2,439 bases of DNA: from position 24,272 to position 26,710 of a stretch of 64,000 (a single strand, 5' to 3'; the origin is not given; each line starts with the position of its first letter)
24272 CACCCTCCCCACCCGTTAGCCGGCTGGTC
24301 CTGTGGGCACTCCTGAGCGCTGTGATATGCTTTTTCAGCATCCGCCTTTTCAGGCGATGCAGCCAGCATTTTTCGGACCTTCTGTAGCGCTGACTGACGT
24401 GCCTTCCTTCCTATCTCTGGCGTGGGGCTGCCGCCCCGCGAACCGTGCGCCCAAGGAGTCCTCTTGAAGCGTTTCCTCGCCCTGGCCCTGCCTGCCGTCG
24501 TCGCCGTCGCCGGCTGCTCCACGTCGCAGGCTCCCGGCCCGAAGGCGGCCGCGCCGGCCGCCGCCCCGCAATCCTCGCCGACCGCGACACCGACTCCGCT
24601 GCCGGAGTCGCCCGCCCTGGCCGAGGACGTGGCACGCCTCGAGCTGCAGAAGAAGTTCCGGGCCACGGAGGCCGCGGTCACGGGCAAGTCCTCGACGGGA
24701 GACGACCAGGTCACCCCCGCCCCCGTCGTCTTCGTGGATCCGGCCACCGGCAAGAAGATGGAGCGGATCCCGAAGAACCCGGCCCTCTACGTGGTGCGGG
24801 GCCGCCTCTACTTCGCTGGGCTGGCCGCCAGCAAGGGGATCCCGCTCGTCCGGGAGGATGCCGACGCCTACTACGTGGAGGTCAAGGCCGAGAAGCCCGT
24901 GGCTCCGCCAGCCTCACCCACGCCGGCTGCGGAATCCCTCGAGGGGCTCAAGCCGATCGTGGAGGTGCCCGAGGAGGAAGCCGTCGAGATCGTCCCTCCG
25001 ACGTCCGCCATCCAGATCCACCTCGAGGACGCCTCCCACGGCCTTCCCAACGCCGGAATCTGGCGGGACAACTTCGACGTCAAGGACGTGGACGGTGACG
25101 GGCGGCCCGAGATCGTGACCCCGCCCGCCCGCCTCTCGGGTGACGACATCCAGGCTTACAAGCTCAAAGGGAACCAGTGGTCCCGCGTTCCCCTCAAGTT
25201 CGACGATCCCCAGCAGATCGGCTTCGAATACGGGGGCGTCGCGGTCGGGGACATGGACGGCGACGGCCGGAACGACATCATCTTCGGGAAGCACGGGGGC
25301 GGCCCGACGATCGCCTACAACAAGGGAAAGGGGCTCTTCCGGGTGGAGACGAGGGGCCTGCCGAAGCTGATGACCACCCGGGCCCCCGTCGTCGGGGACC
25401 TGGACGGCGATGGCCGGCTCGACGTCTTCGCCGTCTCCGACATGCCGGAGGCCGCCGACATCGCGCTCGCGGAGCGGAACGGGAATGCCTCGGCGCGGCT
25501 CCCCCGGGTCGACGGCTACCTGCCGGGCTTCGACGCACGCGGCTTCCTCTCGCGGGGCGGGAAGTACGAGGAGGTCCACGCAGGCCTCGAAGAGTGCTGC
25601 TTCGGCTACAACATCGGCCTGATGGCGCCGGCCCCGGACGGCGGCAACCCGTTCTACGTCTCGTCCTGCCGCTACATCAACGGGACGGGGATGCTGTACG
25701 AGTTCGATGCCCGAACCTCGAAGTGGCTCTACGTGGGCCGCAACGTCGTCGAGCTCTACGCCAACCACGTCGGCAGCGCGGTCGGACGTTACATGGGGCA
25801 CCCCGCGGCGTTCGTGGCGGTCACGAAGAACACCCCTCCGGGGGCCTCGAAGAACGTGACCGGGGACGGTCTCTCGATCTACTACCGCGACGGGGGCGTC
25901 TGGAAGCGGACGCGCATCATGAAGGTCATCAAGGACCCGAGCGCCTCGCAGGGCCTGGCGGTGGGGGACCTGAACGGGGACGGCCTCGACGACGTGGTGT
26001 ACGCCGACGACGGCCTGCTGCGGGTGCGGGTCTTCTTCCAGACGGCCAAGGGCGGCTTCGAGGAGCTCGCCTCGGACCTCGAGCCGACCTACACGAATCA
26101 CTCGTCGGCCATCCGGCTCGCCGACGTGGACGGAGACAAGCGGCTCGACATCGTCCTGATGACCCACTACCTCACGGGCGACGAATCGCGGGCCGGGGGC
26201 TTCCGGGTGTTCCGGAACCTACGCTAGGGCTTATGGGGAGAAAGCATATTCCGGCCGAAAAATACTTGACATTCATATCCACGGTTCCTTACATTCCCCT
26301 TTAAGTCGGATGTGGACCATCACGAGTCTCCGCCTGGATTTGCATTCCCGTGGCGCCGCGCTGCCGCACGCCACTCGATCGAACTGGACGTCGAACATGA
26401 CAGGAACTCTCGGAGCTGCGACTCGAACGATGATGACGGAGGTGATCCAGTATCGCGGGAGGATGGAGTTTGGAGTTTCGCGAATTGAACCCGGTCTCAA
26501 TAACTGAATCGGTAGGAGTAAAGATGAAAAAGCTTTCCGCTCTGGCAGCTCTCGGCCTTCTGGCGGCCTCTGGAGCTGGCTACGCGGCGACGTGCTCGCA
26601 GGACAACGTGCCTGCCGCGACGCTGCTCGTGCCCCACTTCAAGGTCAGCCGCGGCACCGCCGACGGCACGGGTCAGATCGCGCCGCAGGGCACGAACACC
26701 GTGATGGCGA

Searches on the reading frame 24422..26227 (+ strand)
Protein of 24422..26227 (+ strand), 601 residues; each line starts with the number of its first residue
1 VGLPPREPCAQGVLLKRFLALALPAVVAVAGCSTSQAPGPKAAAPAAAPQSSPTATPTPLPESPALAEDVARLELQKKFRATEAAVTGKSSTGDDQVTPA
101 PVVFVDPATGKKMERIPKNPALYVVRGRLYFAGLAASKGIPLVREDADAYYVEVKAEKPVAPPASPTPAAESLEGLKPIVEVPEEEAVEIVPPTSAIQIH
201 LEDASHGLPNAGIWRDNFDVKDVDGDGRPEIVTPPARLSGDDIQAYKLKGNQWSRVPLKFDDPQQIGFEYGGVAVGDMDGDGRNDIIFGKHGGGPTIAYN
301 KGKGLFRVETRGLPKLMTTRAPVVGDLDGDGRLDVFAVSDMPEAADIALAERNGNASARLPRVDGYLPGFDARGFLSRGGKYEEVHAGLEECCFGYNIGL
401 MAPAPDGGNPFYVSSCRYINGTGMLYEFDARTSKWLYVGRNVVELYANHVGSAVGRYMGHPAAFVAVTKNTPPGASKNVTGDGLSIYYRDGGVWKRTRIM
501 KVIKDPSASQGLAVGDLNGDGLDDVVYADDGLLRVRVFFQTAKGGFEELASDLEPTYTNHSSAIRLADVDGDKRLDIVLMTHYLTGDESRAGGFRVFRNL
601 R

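Call 9: search_protein_families(library=pfam, proteins=[window:24422-26227:+], max_evalue=0.01)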
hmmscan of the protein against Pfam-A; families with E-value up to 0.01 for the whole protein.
window:24422-26227:+ (601 aa): 2 families
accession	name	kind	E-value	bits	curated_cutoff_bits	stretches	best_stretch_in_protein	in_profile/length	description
PF13517.12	FG-GAP_3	-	7.1e-30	103.8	26.9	4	277-336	1-60/61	FG-GAP-like repeat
PF01839.29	FG-GAP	-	9.2e-14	51.4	22.1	1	273-297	5-27/37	FG-GAP repeat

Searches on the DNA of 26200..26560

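Call 48: search_rna_families(source=window, start=26200, end=26560, threshold=evalue, max_evalue=1)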
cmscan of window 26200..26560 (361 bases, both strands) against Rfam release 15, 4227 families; matches with E-value up to 1: 0.
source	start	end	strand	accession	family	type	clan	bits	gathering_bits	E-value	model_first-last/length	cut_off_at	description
